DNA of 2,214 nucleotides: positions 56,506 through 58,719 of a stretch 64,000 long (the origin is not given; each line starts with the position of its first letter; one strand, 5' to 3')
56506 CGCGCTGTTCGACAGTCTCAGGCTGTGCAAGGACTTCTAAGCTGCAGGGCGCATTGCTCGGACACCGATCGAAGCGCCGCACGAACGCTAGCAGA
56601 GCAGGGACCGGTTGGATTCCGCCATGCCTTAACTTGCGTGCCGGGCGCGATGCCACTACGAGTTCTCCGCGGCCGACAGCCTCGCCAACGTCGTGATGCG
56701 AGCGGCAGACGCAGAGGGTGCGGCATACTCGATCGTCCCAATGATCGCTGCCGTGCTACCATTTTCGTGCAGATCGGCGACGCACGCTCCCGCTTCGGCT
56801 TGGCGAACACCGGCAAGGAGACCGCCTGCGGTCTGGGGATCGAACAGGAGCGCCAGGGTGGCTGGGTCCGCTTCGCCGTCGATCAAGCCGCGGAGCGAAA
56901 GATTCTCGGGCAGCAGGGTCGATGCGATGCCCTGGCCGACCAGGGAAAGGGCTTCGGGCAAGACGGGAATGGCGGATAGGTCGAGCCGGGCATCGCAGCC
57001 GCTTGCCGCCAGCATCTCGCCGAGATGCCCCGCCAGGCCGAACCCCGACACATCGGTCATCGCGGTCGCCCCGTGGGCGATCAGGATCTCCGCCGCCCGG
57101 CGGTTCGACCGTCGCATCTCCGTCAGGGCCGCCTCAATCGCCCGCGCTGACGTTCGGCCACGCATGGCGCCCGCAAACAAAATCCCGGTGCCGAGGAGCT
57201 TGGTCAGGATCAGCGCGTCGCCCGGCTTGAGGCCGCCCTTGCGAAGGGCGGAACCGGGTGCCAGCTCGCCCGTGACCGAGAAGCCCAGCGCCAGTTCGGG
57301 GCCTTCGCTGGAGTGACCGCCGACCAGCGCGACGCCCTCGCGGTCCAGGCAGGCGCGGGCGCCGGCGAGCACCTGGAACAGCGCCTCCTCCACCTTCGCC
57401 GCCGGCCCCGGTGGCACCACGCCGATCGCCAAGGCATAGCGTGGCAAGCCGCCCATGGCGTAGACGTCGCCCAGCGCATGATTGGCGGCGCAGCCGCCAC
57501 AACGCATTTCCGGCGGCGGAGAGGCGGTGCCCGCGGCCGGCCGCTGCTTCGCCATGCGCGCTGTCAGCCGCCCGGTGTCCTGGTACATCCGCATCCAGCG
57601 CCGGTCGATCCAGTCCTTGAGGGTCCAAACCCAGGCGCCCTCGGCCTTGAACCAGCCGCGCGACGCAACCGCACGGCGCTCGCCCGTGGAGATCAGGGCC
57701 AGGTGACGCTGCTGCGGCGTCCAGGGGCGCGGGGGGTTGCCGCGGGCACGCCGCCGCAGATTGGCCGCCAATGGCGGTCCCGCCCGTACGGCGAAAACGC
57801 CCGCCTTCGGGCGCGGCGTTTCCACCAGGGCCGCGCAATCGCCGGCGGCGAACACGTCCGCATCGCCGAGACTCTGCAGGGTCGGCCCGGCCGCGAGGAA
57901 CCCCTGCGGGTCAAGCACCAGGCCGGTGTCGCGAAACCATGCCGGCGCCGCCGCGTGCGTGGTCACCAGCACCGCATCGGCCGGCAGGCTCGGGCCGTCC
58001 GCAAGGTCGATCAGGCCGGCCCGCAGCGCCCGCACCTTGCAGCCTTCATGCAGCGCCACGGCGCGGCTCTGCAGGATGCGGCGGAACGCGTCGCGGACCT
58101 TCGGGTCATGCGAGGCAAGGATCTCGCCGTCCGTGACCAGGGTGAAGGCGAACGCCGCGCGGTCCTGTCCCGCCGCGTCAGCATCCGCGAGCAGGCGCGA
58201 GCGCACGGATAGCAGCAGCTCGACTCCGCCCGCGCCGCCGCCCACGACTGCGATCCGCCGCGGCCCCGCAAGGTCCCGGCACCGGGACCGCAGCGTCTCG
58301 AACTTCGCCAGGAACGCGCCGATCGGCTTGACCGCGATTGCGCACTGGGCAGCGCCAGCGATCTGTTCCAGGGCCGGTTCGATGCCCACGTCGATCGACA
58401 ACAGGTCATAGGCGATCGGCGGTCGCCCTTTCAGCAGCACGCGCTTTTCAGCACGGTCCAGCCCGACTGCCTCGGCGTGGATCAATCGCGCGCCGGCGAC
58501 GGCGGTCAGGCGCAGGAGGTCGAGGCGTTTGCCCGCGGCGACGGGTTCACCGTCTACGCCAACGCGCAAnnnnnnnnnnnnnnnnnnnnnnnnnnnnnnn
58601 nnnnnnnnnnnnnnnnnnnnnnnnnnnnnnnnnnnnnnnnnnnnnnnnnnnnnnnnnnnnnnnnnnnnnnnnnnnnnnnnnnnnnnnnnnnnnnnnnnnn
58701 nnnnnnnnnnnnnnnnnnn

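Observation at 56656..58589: Degenerate NADH-dehydrogenase-like/SelD-like fusion gene abutting a divergent fdsD-like gene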

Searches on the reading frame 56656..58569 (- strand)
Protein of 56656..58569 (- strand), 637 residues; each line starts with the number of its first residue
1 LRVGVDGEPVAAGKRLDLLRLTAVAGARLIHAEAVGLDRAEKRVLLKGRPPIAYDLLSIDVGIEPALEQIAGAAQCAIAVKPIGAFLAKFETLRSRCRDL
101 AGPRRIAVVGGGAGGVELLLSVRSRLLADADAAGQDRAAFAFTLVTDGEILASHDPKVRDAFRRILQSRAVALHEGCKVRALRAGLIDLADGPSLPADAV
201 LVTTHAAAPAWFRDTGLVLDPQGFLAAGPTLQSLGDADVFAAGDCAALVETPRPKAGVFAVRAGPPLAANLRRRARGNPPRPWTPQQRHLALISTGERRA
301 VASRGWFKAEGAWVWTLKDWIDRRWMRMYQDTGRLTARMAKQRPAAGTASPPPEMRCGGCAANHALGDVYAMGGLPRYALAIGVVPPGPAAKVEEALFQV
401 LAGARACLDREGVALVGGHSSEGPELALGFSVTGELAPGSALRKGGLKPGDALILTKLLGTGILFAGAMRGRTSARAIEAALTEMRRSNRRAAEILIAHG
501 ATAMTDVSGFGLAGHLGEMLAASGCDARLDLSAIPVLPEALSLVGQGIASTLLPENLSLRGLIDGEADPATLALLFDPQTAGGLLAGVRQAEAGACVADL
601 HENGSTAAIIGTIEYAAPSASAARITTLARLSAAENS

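Call 3: search_protein_families(library=pfam, proteins=[window:56656-58569:-], max_evalue=0.01)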
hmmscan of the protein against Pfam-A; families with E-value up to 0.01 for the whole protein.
window:56656-58569:- (637 aa): 3 families
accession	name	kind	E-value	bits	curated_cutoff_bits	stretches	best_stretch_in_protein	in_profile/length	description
PF02769.27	AIRS_C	-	3.2e-19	70.1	23.1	1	448-614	1-146/156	AIR synthase related protein, C-terminal domain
PF07992.20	Pyr_redox_2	-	3.8e-14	53.2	26.1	1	29-262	69-289/291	Pyridine nucleotide-disulphide oxidoreductase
PF00586.29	AIRS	-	1.3e-09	38.9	24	1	357-435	35-111/112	AIR synthase related protein, N-terminal domain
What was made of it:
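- Checked: Pfam: Pyr_redox_2 (residues 29-262, profile positions 69-289 only), AIRS (357-435, profile 35-111 only) and AIRS_C (call 3).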

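Call 4: search_protein_families(library=ncbifam, proteins=[window:56656-58569:-], max_evalue=0.01)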
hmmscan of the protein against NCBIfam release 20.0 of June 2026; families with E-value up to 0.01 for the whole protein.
window:56656-58569:- (637 aa): 13 families
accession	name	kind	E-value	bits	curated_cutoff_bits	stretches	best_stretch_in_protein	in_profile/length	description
TIGR04369.1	fusion_not_SelD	hypoth_equivalog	4.7e-102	342.3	700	2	15-363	56-361/701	oxidoreductase/SelD-related fusion protein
TIGR03169.1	Nterm_to_SelD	hypoth_equivalog_domain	4.8e-99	332.1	310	1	15-329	57-365/365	pyridine nucleotide-disulfide oxidoreductase family protein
TIGR00476.1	selD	equivalog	3.2e-61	207.2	125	1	358-592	77-310/311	selenide, water dikinase SelD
NF002098.0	PRK00943.1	equivalog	1.3e-44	152.5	299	1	358-617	81-338/347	selenide, water dikinase SelD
TIGR01379.1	thiL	equivalog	3.9e-21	75.4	184.15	1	361-544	64-246/320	thiamine-phosphate kinase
NF010705.0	PRK14105.1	equivalog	1.7e-17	63.4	291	1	358-541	78-275/345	selenide, water dikinase SelD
NF004351.0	PRK05731.1-4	equivalog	1.6e-15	57.1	324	1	358-542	75-254/321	thiamine-phosphate kinase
TIGR04050.1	MSMEG_0567_Cter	hypoth_equivalog_domain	2.7e-10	40.2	312.2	1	357-536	63-228/296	MSMEG_0567/sll0787 family protein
NF004350.0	PRK05731.1-1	equivalog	1.1e-09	37.6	441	1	366-538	73-243/325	thiamine-phosphate kinase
TIGR04049.1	AIR_rel_sll0787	hypoth_equivalog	9e-09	34.8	321.3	1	360-539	78-245/318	sll0787 family AIR synthase-like protein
TIGR03267.1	methan_mark_2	hypoth_equivalog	6.4e-08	32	365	1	358-536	78-248/323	methanogenesis marker 2 protein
TIGR02124.1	hypE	equivalog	0.00077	18.5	251.6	1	358-540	66-249/332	hydrogenase expression/formation protein HypE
NF045765.1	PhenlGlyoxDHPadH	equivalog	0.0045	15.9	475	0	32-247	78-278/416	NADH-dependent phenylglyoxylate dehydrogenase subunit epsilon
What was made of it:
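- On Ndh-SelD fusion (TIGR03169 domain + TIGR00476 SelD): TIGR03169 scores 332.1 (cutoff 310) and TIGR00476 scores 207.2 (cutoff 125) (call 4).
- On TIGR04369 fusion_not_SelD: 342.3 bits against 700 (call 4).
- Closest known: TIGR04369 'oxidoreductase/SelD-related fusion protein'. Different: It scores 342 bits against a cutoff of 700 (call 4), so it is not a member.
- Checked: TIGR00476 selD scores 207 bits (cutoff 125) but covers model positions 77-310 only (call 4).
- TIGR00476 and TIGR03169 scores exceed their cutoffs (call 4).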

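Call 6: find_homologous_proteins(query=window:56656-58569:-, max_evalue=1e-10)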
Query window:56656-58569:- (637 aa): 7530 proteins with E <= 1e-10 among 8000 candidates; the best 120 are listed.
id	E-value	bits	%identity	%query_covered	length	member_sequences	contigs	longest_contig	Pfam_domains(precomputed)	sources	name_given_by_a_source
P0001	2.3e-291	986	100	72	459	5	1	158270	PF00586.30,PF02769.28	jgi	-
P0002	1.4e-249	848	62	94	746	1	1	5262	PF07992.21,PF00586.30,PF02769.28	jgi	jgi:selenide,water dikinase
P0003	1.8e-249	848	70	55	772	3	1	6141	PF07992.21,PF00586.30,PF02769.28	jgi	jgi:selenide,water dikinase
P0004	8.0e-248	842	62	97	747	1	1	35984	PF07992.21,PF00586.30,PF02769.28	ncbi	-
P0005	1.5e-247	841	62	97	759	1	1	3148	PF07992.21,PF00586.30,PF02769.28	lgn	-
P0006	3.0e-247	840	69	57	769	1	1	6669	PF07992.21,PF00586.30,PF02769.28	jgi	-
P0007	1.5e-245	835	68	55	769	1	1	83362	PF07992.21,PF00586.30,PF02769.28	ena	-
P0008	1.3e-244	832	69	55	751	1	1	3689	PF07992.21,PF00586.30,PF02769.28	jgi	jgi:selenide,water dikinase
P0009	2.9e-244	830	72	55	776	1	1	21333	PF07992.21,PF00586.30,PF02769.28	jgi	jgi:selenide,water dikinase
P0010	7.7e-244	829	68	55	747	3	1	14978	PF07992.21,PF00586.30,PF02769.28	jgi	-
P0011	8.1e-244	829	59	97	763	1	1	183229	PF07992.21,PF00586.30,PF02769.28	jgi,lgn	jgi:selenide,water dikinase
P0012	1.1e-243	829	66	55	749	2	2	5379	PF07992.21,PF00586.30,PF02769.28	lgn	-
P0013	1.3e-243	828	68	55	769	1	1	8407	PF07992.21,PF00586.30,PF02769.28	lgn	-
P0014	2.2e-243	827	60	97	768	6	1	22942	PF07992.21,PF00586.30,PF02769.28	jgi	jgi:selenide,water dikinase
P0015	5.5e-243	826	57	96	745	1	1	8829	PF07992.21,PF00586.30,PF02769.28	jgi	jgi:selenide,water dikinase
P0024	1.8e-241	821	69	55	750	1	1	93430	PF07992.21,PF00586.30,PF02769.28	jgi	jgi:selenide, water dikinase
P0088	7.7e-233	793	67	55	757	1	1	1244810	PF07992.21,PF00586.30,PF02769.28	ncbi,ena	-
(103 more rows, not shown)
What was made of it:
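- Checked: Full-length homologs are 745-750 aa (call 6).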

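Call 8: find_encoding_contigs(protein=P0001, flank=10000, max_places=10)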
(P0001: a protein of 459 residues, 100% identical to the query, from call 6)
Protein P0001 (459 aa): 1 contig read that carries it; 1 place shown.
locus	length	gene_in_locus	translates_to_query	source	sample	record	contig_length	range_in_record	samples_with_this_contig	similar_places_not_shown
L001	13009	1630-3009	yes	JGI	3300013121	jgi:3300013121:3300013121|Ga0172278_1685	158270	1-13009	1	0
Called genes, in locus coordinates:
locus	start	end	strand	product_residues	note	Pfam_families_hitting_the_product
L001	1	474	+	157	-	?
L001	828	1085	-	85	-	PF11390:FdsD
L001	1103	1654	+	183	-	-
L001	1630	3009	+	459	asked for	PF00586:AIRS, PF02769:AIRS_C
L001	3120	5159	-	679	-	PF00724:Oxidored_FMN, PF07992:Pyr_redox_2, PF00070:Pyr_redox (weak), PF00890:FAD_binding_2, PF01266:DAO (weak), PF03486:HI0933_like (weak), PF07992:Pyr_redox_2, PF12831:FAD_oxidored, +2 more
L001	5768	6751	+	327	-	PF01547:SBP_bac_1, PF13531:SBP_bac_11, PF13416:SBP_bac_8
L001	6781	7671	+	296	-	PF00528:BPD_transp_1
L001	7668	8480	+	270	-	PF00528:BPD_transp_1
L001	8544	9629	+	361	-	PF00005:ABC_tran, PF08402:TOBE_2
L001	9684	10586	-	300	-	PF00701:DHDPS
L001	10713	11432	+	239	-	PF00392:GntR, PF07729:FCD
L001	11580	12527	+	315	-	PF02423:OCD_Mu_crystall, PF01488:Shikimate_DH (weak)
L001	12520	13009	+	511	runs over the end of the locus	PF01266:DAO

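Call 9: list_cluster_members(proteins=[P0001])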
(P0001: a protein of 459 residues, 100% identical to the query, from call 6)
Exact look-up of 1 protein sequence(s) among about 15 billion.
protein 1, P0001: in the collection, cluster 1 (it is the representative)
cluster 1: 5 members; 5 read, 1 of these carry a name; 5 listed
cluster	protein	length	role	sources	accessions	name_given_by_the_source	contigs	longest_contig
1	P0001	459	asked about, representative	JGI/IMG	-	-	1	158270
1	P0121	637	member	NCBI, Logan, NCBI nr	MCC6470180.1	MAG: selenide, water dikinase SelD [Alphaproteobacteria bacterium] | selenide, water dikinase SelD [Alphaproteobacteria bacterium]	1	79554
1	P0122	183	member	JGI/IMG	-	-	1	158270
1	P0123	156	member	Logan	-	-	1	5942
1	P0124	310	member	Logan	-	-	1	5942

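Call 13: find_related_loci(query=window:56656-58569:-, collection=genome_contigs, flank=10000)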
Query window:56656-58569:- (637 aa) in genome_contigs; peptide patterns used: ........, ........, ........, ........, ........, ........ (x = any residue, [..] = any of these).
599 stretches matched a pattern (row limit reached: there are more); 40 encode a relative of the query (tblastn E <= 1e-3); 40 distinct loci.
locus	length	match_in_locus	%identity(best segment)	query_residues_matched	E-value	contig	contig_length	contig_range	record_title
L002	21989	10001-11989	59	15-614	0e+0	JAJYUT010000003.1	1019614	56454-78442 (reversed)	MAG: Proteobacteria bacterium isolate FK1.bin31 NODE_4_length_1019614_cov_15.570015, whole genome shotgun sequence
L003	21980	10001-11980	57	15-613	0e+0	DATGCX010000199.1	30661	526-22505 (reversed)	MAG TPA_asm: Xanthobacteraceae bacterium isolate SMAG_U9659 k141_1010837, whole genome shotgun sequence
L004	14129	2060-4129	53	15-637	0e+0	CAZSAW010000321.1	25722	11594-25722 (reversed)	MAG TPA_asm: uncultured Hyphomicrobiales bacterium isolate binchicken_co84_25 genome assembly, contig: k141_1824436, who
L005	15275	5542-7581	57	15-632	0e+0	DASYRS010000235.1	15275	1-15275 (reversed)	MAG TPA_asm: Dongiaceae bacterium isolate SMAG_U4517 k141_936320, whole genome shotgun sequence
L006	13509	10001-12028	46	15-614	2e-156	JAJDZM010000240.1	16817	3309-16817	MAG: Candidatus Binatia bacterium isolate jk18x40bins.50 k141_2638202, whole genome shotgun sequence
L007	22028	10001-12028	45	15-614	2e-155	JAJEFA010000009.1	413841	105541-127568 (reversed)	MAG: Candidatus Binatia bacterium isolate p16x34bins.64 k141_112509, whole genome shotgun sequence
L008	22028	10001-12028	45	15-614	6e-155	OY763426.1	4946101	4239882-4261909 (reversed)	MAG: Candidatus Binatia bacterium isolate bff738c7-9683-4f94-b287-c2cb1e0b670a genome assembly, chromosome: 1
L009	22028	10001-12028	45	15-614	3e-155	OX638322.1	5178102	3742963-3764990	MAG: Candidatus Binatia bacterium isolate fc306077-a6e0-4751-8727-9b45b52cfb09 genome assembly, chromosome: 1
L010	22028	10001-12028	44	15-614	1e-154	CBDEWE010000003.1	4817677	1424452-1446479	MAG: uncultured Candidatus Binatia bacterium isolate a8241130-b51f-4fa7-9d5c-c617c4ae5504 genome assembly, contig: conti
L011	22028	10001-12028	44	15-614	1e-151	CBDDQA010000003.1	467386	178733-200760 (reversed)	MAG: uncultured Candidatus Binatia bacterium isolate 6ae7d3f7-6f3a-412e-99ff-c928d72fc6b4 genome assembly, contig: conti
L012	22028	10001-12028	43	15-614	7e-148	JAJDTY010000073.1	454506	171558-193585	MAG: Candidatus Binatia bacterium isolate jk18x1bzbins.55 k141_1131352, whole genome shotgun sequence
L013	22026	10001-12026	56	15-624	0e+0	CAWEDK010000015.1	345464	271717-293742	MAG: uncultured Alphaproteobacteria bacterium isolate MFD03066.bin.2.101 genome assembly, contig: contig_17997, whole ge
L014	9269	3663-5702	68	15-631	4e-139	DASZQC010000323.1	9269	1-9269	MAG TPA_asm: Dongiaceae bacterium isolate SMAG_U5987 k141_420319, whole genome shotgun sequence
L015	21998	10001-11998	68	15-613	2e-136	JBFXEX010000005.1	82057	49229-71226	MAG: Xanthobacteraceae bacterium isolate CA_2019_TPIn_126 NODE_1016_length_82057_cov_5.556658_TPIn, whole genome shotgun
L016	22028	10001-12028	44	15-614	2e-136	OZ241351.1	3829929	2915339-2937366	MAG: uncultured Candidatus Binatia bacterium isolate 5f0d318e-1668-4b86-9731-a3c73843edec genome assembly, chromosome: 1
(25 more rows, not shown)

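Call 24: find_encoding_contigs(protein=P0124, flank=6000, max_places=10)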
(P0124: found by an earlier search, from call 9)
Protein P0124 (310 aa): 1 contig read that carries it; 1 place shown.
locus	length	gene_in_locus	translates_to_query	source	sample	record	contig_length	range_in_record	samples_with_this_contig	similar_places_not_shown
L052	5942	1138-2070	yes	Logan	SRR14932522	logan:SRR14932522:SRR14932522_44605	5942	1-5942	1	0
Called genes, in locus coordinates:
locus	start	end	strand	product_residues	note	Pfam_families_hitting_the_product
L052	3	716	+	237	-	?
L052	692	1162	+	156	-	-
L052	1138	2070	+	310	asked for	PF00586:AIRS, PF02769:AIRS_C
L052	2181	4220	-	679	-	PF00724:Oxidored_FMN, PF07992:Pyr_redox_2, PF00070:Pyr_redox (weak), PF00890:FAD_binding_2, PF01266:DAO (weak), PF03486:HI0933_like (weak), PF07992:Pyr_redox_2, PF12831:FAD_oxidored, +2 more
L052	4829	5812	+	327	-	PF01547:SBP_bac_1, PF13531:SBP_bac_11, PF13416:SBP_bac_8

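Call 29: find_encoding_contigs(protein=P0121, flank=10000, max_places=4)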
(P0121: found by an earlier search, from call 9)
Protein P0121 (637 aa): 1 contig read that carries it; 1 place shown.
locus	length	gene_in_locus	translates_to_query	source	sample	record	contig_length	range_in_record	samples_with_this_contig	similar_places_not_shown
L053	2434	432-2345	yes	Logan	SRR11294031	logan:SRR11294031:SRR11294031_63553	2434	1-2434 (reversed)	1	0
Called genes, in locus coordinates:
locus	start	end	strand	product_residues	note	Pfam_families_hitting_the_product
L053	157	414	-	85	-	PF11390:FdsD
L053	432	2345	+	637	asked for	PF07992:Pyr_redox_2, PF00586:AIRS, PF02769:AIRS_C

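Call 47: find_encoding_contigs(protein=P0088, flank=7000, max_places=1)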
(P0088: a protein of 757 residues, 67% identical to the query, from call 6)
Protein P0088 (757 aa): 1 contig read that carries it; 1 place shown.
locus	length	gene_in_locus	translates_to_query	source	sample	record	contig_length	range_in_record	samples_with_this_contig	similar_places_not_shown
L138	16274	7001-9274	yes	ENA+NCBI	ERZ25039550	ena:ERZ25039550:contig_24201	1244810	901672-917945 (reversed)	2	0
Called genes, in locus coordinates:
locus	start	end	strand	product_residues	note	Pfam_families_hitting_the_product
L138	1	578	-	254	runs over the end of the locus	PF03401:TctC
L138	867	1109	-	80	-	-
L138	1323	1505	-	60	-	-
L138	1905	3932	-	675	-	PF00111:Fer2 (weak), PF20256:MoCoBD_2, PF02738:MoCoBD_1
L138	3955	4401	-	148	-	PF03401:TctC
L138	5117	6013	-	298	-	PF06500:FrsA-like, PF02129:Peptidase_S15 (faint), PF05448:AXE1 (faint), PF12697:Abhydrolase_6 (weak), PF00326:Peptidase_S9, PF01738:DLH (faint), PF12146:Hydrolase_4 (weak)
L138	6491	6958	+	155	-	-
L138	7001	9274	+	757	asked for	PF07992:Pyr_redox_2, PF00586:AIRS, PF02769:AIRS_C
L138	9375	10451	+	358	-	PF00296:Bac_luciferase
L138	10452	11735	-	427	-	PF23381:Beta-prop_IFT122_1st, PF24796:WDR55, PF24807:WD40_CDC20-Fz, PF25172:Beta-prop_WDR3_2nd, PF25173:Beta-prop_WDR3_1st, PF25391:WD40_Gbeta, PF24105:Beta-prop_CAF1B_HIR1, PF25174:Beta-prop_THOC3, +37 more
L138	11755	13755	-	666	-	PF03453:MoeA_N, PF00994:MoCF_biosynth, PF03454:MoeA_C, PF12727:PBP_like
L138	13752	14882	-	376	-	PF03453:MoeA_N, PF00994:MoCF_biosynth, PF03454:MoeA_C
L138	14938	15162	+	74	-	PF01206:TusA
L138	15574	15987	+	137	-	-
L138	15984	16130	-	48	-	-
